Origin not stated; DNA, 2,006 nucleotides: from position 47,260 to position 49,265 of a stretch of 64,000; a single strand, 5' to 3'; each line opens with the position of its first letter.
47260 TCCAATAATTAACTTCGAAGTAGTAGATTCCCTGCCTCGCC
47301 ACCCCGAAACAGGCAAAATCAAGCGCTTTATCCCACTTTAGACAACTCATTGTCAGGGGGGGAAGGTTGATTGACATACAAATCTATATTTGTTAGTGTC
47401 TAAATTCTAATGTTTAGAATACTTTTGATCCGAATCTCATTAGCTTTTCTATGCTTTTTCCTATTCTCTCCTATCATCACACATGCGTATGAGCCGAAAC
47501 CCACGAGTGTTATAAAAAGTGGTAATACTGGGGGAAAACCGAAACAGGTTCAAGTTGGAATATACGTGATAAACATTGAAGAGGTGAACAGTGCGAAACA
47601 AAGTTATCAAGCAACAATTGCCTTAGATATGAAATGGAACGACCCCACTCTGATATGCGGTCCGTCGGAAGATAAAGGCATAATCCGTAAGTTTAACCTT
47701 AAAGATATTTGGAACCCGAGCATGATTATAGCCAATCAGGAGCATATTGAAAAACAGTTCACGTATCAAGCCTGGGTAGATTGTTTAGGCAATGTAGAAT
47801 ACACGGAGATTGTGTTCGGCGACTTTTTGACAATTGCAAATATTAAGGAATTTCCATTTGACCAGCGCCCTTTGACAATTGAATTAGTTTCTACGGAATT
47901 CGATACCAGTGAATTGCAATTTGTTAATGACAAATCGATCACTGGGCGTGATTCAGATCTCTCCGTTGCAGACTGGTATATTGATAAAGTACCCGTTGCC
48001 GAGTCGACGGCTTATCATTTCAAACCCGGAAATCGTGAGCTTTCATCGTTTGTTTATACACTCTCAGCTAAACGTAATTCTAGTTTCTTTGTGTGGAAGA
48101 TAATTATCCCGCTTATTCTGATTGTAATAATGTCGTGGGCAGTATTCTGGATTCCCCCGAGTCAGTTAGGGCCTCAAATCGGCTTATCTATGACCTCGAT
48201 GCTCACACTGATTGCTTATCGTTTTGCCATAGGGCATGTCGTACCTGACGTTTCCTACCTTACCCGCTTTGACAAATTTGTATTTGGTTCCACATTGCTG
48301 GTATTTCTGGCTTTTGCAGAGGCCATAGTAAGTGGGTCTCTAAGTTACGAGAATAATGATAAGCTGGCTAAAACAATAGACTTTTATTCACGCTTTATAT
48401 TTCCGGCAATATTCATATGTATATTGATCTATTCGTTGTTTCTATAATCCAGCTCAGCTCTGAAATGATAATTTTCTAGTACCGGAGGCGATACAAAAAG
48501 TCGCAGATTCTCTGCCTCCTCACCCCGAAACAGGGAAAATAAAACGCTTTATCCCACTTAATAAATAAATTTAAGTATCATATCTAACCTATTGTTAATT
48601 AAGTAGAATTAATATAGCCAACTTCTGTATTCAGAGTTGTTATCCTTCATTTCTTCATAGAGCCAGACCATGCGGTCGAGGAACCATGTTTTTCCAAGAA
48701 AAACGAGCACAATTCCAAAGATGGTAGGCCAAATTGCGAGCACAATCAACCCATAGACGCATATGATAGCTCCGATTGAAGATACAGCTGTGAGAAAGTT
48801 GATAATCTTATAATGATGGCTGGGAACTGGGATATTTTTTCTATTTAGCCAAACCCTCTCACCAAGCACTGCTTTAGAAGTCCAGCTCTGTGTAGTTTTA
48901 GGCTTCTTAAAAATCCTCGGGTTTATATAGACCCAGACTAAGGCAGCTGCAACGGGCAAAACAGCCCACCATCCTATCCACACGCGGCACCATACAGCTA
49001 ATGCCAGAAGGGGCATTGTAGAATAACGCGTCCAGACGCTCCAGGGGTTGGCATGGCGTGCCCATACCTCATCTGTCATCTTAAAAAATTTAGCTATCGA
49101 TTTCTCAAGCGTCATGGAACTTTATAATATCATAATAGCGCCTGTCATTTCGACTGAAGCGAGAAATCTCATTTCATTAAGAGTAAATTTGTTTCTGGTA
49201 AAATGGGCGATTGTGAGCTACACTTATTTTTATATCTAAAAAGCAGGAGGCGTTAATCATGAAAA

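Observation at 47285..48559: A pLGIC gene carried on a 1.2 kb insertion flanked by 54-bp direct repeats that duplicate the 3' end of the PaaK-like gene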

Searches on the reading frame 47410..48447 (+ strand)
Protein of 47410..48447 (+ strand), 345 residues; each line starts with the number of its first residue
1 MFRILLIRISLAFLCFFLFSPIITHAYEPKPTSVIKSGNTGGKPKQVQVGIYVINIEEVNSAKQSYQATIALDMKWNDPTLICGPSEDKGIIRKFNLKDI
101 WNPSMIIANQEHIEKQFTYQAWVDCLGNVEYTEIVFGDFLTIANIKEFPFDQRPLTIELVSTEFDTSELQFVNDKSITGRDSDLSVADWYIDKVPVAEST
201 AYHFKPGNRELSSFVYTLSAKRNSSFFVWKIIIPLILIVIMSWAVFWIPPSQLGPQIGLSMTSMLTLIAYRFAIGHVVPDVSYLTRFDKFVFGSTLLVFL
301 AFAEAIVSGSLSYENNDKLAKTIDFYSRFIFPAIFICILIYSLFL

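Call 6: search_protein_families(library=pfam, proteins=[window:47410-48447:+], max_evalue=0.01)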
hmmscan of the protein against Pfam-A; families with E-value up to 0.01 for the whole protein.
window:47410-48447:+ (345 aa): 2 families
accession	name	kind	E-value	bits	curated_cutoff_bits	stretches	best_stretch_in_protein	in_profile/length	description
PF02931.28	Neur_chan_LBD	-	3.4e-16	59.8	26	1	39-189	20-175/216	Neurotransmitter-gated ion-channel ligand binding domain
PF02932.22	Neur_chan_memb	-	5.8e-11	43.5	28.1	1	231-307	1-78/233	Neurotransmitter-gated ion-channel transmembrane region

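Call 9: find_encoding_contigs(protein=window:47410-48447:+, flank=10000, max_places=10)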
Protein window:47410-48447:+ (345 aa): 1 contig read that carries it; 1 place shown.
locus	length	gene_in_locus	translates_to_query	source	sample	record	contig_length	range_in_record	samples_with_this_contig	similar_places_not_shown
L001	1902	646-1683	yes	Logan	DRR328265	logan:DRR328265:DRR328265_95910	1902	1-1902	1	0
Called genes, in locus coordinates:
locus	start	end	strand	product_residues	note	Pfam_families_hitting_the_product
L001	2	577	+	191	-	?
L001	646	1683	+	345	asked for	PF02931:Neur_chan_LBD, PF02932:Neur_chan_memb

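Call 28: find_homologous_proteins(query=window:47410-48447:+, max_evalue=1e-30)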
Query window:47410-48447:+ (345 aa): 514 proteins with E <= 1e-30 among 2471 candidates; the best 120 are listed.
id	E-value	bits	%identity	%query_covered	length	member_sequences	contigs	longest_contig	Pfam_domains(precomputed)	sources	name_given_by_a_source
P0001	4.3e-228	774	100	100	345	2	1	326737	PF02932.22,PF02931.29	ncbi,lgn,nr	ncbi:MAG: hypothetical protein DHS20C13_03390 [Thermodesulfobacteriota bacterium]|nr:MAG: hypothetic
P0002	1.4e-192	657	83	100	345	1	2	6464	PF02932.22,PF02931.29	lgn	-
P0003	2.8e-182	624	81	100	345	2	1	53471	PF02932.22,PF02931.29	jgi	-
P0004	6.4e-182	622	79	100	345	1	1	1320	PF02932.22,PF02931.29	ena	-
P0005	7.1e-174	596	77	100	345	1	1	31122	PF02932.22,PF02931.29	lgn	-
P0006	2.5e-172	591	76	100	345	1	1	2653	PF02932.22,PF02931.29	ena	-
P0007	3.6e-172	590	77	94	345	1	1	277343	PF02932.22,PF02931.29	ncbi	-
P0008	5.8e-169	580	72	100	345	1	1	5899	PF02932.22,PF02931.29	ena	-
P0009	9.0e-169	579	75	100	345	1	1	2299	PF02932.22,PF02931.29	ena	-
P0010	1.8e-168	578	76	96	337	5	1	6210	PF02932.22,PF02931.29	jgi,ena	-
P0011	2.3e-167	575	72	100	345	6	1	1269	PF02932.22,PF02931.29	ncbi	-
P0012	3.3e-167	574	74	100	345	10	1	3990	PF02932.22,PF02931.29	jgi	-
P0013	1.6e-165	568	75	93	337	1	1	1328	PF02932.22,PF02931.29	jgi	-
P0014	1.0e-164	566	73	100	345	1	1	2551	PF02932.22,PF02931.29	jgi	-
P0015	1.2e-163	562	73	100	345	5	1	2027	PF02932.22,PF02931.29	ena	-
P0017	2.3e-152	525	66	100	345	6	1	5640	PF02932.22,PF02931.29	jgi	-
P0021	9.1e-141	487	63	97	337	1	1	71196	PF02932.22,PF02931.29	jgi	-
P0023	1.0e-120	421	58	93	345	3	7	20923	PF02932.22,PF02931.29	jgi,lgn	-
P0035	1.7e-80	289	55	65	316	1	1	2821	PF02932.22,PF01541.31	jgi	-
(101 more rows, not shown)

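Call 29: find_encoding_contigs(protein=P0002, flank=6000, max_places=3)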
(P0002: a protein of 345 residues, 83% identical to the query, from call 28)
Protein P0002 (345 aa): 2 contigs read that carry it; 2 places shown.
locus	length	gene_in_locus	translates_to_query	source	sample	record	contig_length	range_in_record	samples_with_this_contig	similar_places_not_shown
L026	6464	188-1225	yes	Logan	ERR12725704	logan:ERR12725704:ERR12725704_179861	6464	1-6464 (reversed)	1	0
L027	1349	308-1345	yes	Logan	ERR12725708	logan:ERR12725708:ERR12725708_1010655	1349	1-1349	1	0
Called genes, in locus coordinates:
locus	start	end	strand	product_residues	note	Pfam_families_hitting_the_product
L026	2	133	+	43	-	?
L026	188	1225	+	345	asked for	PF02931:Neur_chan_LBD, PF02932:Neur_chan_memb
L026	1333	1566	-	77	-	-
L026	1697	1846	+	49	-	-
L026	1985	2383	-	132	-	PF01243:PNPOx_N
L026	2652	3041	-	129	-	PF00106:adh_short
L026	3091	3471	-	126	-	-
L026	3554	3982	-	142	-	PF07366:SnoaL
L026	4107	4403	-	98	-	PF18203:IPTL-CTERM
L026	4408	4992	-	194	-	PF21959:DUF6923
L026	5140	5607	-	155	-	PF01928:CYTH (faint)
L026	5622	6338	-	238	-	PF01656:CbiA, PF09140:MipZ (faint), PF10609:ParA, PF13614:AAA_31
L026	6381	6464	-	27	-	?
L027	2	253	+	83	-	?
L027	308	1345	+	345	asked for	PF02931:Neur_chan_LBD, PF02932:Neur_chan_memb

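Call 30: find_encoding_contigs(protein=P0003, flank=6000, max_places=3)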
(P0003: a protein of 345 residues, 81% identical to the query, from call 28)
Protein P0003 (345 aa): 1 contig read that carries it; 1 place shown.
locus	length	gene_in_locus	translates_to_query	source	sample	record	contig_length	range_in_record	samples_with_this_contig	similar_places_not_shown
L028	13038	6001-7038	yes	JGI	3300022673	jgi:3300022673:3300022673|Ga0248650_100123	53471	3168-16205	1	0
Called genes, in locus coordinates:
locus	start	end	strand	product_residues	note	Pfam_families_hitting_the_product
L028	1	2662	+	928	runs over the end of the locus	PF00311:PEPcase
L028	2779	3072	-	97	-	-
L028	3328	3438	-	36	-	-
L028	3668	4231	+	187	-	-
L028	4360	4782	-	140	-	PF18203:IPTL-CTERM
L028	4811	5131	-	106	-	-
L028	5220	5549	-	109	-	PF08448:PAS_4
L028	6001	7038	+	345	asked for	PF02931:Neur_chan_LBD, PF02932:Neur_chan_memb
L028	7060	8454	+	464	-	-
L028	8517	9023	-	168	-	PF20358:DUF6653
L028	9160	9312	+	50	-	-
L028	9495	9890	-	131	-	PF07366:SnoaL (faint), PF12680:SnoaL_2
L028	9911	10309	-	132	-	PF01243:PNPOx_N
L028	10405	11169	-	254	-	PF00106:adh_short, PF08659:KR, PF23441:SDR, PF13561:adh_short_C2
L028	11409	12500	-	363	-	-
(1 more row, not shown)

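Call 31: find_encoding_contigs(protein=P0005, flank=6000, max_places=3)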
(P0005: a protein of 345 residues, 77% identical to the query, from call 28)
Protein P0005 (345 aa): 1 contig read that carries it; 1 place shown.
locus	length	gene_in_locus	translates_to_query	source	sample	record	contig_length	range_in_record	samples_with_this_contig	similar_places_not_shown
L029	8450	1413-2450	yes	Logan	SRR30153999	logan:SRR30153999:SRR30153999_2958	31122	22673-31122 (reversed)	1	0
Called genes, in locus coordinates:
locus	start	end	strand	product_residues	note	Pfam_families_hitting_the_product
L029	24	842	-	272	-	PF18203:IPTL-CTERM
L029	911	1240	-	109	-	PF08448:PAS_4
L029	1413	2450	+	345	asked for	PF02931:Neur_chan_LBD, PF02932:Neur_chan_memb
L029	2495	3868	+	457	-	-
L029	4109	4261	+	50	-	-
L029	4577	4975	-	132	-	PF01243:PNPOx_N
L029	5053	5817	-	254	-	PF00106:adh_short, PF08659:KR, PF23441:SDR, PF13561:adh_short_C2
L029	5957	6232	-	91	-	-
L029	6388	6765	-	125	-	-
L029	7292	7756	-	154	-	-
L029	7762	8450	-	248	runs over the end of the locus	PF00142:Fer4_NifH (faint), PF01656:CbiA, PF06564:CBP_BcsQ (weak), PF09140:MipZ (faint), PF10609:ParA, PF13614:AAA_31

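Call 32: find_encoding_contigs(protein=P0007, flank=6000, max_places=2)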
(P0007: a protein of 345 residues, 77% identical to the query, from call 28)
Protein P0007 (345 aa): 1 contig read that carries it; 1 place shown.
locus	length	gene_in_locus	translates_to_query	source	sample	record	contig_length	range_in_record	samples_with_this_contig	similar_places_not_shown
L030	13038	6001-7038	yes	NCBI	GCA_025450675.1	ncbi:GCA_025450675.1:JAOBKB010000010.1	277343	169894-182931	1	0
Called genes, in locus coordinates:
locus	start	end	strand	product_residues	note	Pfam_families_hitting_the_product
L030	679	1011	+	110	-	PF12680:SnoaL_2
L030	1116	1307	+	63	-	-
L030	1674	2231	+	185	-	PF20398:DUF6691, PF04143:Sulf_transp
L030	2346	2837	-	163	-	PF18203:IPTL-CTERM (weak)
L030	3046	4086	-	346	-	PF02931:Neur_chan_LBD, PF02932:Neur_chan_memb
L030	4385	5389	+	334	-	PF00962:A_deaminase, PF19326:AMP_deaminase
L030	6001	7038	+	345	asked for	PF02931:Neur_chan_LBD, PF02932:Neur_chan_memb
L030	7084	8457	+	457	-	-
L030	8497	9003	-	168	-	PF20358:DUF6653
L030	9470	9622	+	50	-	-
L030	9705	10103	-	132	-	PF12680:SnoaL_2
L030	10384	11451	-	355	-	-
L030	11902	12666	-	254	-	PF00106:adh_short, PF08659:KR, PF23441:SDR (weak), PF13561:adh_short_C2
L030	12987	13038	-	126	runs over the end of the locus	-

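Call 33: find_encoding_contigs(protein=P0021, flank=6000, max_places=2)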
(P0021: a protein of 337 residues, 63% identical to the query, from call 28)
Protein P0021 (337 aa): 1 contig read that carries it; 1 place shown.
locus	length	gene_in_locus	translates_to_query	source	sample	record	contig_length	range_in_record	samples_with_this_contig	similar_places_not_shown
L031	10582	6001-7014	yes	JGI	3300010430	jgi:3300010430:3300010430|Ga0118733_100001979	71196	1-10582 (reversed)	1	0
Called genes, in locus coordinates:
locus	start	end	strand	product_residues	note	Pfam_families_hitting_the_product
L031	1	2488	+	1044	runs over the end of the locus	PF00873:ACR_tran, PF03176:MMPL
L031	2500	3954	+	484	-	PF02321:OEP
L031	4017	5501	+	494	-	PF11074:DUF2779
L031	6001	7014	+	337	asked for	PF02931:Neur_chan_LBD, PF02932:Neur_chan_memb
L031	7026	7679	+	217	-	-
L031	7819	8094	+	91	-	PF01527:HTH_Tnp_1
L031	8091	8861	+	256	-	PF13276:HTH_21, PF00665:rve, PF13683:rve_3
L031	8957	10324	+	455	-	PF23023:Anti-Pycsar_Apyc1, PF00753:Lactamase_B (weak)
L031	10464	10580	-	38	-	?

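Call 34: find_encoding_contigs(protein=P0023, flank=6000, max_places=3)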
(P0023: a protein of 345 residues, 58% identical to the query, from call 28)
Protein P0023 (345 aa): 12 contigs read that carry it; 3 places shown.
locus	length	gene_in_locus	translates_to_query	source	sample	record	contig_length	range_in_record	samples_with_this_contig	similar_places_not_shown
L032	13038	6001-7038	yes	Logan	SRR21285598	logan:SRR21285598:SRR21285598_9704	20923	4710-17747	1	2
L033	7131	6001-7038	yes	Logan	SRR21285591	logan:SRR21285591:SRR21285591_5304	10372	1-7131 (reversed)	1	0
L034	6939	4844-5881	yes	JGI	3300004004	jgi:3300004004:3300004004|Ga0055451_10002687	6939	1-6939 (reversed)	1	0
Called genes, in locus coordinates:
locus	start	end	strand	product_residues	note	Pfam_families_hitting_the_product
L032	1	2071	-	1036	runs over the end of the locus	PF13426:PAS_9 (weak), PF01590:GAF, PF13185:GAF_2, PF01590:GAF, PF13185:GAF_2, PF00512:HisKA, PF02518:HATPase_c, PF00072:Response_reg, +2 more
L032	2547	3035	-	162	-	PF01047:MarR (faint)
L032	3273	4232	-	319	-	PF21088:MS_channel_1st, PF00924:MS_channel_2nd, PF21082:MS_channel_3rd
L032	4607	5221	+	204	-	-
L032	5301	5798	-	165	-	PF04828:GFA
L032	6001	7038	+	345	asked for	PF02931:Neur_chan_LBD, PF02932:Neur_chan_memb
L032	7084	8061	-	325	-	PF00296:Bac_luciferase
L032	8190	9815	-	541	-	PF00583:Acetyltransf_1, PF13508:Acetyltransf_7 (faint), PF00795:CN_hydrolase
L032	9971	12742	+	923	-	PF00311:PEPcase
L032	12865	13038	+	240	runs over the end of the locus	PF19583:ODP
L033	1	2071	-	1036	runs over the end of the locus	PF13426:PAS_9 (weak), PF01590:GAF, PF13185:GAF_2, PF01590:GAF, PF13185:GAF_2, PF00512:HisKA, PF02518:HATPase_c, PF00072:Response_reg, +2 more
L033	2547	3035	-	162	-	PF01047:MarR (faint)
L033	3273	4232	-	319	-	PF21088:MS_channel_1st, PF00924:MS_channel_2nd, PF21082:MS_channel_3rd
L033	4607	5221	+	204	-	-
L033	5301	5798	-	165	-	PF04828:GFA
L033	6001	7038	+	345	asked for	PF02931:Neur_chan_LBD, PF02932:Neur_chan_memb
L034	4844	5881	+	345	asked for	PF02931:Neur_chan_LBD, PF02932:Neur_chan_memb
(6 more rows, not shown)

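Call 35: find_encoding_contigs(protein=P0035, flank=6000, max_places=2)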
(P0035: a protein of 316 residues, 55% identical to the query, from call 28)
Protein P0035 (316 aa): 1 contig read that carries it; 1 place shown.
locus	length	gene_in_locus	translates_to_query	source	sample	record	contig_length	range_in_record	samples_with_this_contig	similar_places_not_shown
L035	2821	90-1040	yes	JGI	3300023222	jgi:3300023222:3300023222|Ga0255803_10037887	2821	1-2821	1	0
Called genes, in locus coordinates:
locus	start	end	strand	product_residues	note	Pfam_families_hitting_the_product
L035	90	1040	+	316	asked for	PF01541:GIY-YIG, PF02932:Neur_chan_memb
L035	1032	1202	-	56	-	-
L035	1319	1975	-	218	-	PF00578:AhpC-TSA, PF08534:Redoxin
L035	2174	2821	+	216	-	?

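Call 43: search_protein_families(library=ncbifam, proteins=[window:47410-48447:+], max_evalue=1)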
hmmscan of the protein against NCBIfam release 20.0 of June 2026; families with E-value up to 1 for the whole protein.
window:47410-48447:+ (345 aa): 2 families
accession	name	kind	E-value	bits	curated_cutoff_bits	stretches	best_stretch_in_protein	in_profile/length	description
NF033918.0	LGIC_1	subfamily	4.1e-39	134.8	500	1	46-333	2-304/305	ligand-gated ion channel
TIGR00860.1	LIC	subfamily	1.1e-36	126.6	280.2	1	40-312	53-331/462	cation transporter family protein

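Call 45: search_solved_structures(query=window:47410-48447:+, max_evalue=0.001)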
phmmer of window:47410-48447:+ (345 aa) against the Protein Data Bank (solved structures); distinct sequences matched with E-value up to 0.001: 289 (the best 60 are shown).
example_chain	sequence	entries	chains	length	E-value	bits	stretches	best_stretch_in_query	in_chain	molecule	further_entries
4x5t_A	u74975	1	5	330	1.1e-29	106.9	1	43-338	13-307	Proton-gated ion channel,GLRA1 protein,GLRA1 protein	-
6hz3_A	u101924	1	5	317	8.6e-27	97.5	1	43-343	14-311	Proton-gated ion channel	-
4ire_A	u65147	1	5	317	2.7e-26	95.9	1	43-343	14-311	Proton-gated ion channel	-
6f0m_A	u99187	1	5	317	4.8e-26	95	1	43-343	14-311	Proton-gated ion channel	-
6hyw_A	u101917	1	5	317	5.4e-26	94.9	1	43-343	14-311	Proton-gated ion channel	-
5hcm_A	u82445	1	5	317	6.1e-26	94.7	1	43-343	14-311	Proton-gated ion channel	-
3tlw_A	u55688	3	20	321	6.9e-26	94.5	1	42-343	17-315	Glr4197 protein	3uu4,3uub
6f12_A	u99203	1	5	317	7.3e-26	94.4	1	43-343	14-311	Proton-gated ion channel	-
6hyx_A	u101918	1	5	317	8.3e-26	94.3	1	43-343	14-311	Proton-gated ion channel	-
3tlt_A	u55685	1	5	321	8.5e-26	94.2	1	42-343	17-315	Glr4197 protein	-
6f10_A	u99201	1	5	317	9.1e-26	94.1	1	43-343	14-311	Proton-gated ion channel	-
6f13_A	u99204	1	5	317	9.3e-26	94.1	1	43-343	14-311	Proton-gated ion channel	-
3ei0_A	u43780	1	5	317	1.1e-25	93.9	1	43-343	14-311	Glr4197 protein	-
4lmj_E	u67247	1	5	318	1.2e-25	93.7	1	43-343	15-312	Proton-gated ion channel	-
6f0j_A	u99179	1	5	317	1.3e-25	93.7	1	43-343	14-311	Proton-gated ion channel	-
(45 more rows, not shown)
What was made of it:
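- On Pentameric ligand-gated ion channel (pLGIC, Pro-loop/Cys-loop superfamily): Residues 43-343 align to GLIC residues 14-311 at E about 1e-26 (call 45).
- Checked: The ORF is 345 aa, hits Pfam Neur_chan_LBD (3e-16) and Neur_chan_memb (6e-11), and aligns full-length to GLIC at E about 1e-26 (calls 6, 45).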

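Call 49: find_encoding_contigs(protein=P0008, flank=5000, max_places=2)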
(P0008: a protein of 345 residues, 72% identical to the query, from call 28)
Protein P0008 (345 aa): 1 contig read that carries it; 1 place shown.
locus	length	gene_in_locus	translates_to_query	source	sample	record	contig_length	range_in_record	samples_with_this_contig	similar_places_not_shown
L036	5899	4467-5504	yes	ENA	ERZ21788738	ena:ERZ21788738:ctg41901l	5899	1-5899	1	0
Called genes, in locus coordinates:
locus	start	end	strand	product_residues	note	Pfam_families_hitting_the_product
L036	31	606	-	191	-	PF04542:Sigma70_r2, PF08281:Sigma70_r4_2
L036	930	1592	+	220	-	PF03767:Acid_phosphat_B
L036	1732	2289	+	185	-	-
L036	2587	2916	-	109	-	PF08448:PAS_4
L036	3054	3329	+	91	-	-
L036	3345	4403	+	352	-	-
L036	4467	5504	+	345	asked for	PF02931:Neur_chan_LBD, PF02932:Neur_chan_memb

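Call 50: find_encoding_contigs(protein=P0010, flank=5000, max_places=2)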
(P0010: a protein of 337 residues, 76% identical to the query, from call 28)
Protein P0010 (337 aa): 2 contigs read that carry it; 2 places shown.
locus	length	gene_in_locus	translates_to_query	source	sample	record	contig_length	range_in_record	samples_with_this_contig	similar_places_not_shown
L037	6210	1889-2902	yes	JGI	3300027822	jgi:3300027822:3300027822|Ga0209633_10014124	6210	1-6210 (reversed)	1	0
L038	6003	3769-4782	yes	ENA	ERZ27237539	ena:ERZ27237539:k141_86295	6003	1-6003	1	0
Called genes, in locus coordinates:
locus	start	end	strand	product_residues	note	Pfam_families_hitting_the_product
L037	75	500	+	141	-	PF02627:CMD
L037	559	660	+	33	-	-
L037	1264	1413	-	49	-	-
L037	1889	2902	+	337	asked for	PF02931:Neur_chan_LBD, PF02932:Neur_chan_memb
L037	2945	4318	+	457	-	-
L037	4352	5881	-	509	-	PF07705:CARDB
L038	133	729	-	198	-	PF04542:Sigma70_r2, PF08281:Sigma70_r4_2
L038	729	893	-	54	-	-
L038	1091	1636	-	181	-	PF24514:SpaA_4, PF18203:IPTL-CTERM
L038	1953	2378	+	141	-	PF02627:CMD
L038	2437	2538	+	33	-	-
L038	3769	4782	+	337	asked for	PF02931:Neur_chan_LBD, PF02932:Neur_chan_memb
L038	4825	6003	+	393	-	?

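Call 51: find_encoding_contigs(protein=P0017, flank=5000, max_places=2)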
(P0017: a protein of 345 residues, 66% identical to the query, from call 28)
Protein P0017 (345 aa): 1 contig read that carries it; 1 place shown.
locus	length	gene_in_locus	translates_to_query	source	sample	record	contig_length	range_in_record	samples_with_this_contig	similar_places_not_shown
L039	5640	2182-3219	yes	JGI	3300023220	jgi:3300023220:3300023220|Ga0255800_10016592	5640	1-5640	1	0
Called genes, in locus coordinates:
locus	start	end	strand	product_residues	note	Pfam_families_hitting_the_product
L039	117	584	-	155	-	-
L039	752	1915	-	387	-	PF12146:Hydrolase_4 (weak), PF00561:Abhydrolase_1, PF12697:Abhydrolase_6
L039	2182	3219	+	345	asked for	PF02931:Neur_chan_LBD, PF02932:Neur_chan_memb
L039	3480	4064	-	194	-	-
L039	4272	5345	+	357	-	PF02958:EcKL, PF01636:APH (faint), PF07914:DUF1679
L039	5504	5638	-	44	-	?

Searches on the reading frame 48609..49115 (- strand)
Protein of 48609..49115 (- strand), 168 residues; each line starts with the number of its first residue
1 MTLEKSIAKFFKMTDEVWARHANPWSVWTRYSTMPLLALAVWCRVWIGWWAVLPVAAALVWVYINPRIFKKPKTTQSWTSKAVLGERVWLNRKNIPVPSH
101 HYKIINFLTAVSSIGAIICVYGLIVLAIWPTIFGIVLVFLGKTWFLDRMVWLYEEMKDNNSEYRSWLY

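Call 6: search_protein_families(library=pfam, proteins=[window:48609-49115:-], max_evalue=0.01)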
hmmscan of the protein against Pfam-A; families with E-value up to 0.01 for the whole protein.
window:48609-49115:- (168 aa): 1 family
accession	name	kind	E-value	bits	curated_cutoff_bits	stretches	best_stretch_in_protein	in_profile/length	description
PF20358.3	DUF6653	-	3.8e-63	212.6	27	1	2-166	1-165/170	Family of unknown function (DUF6653)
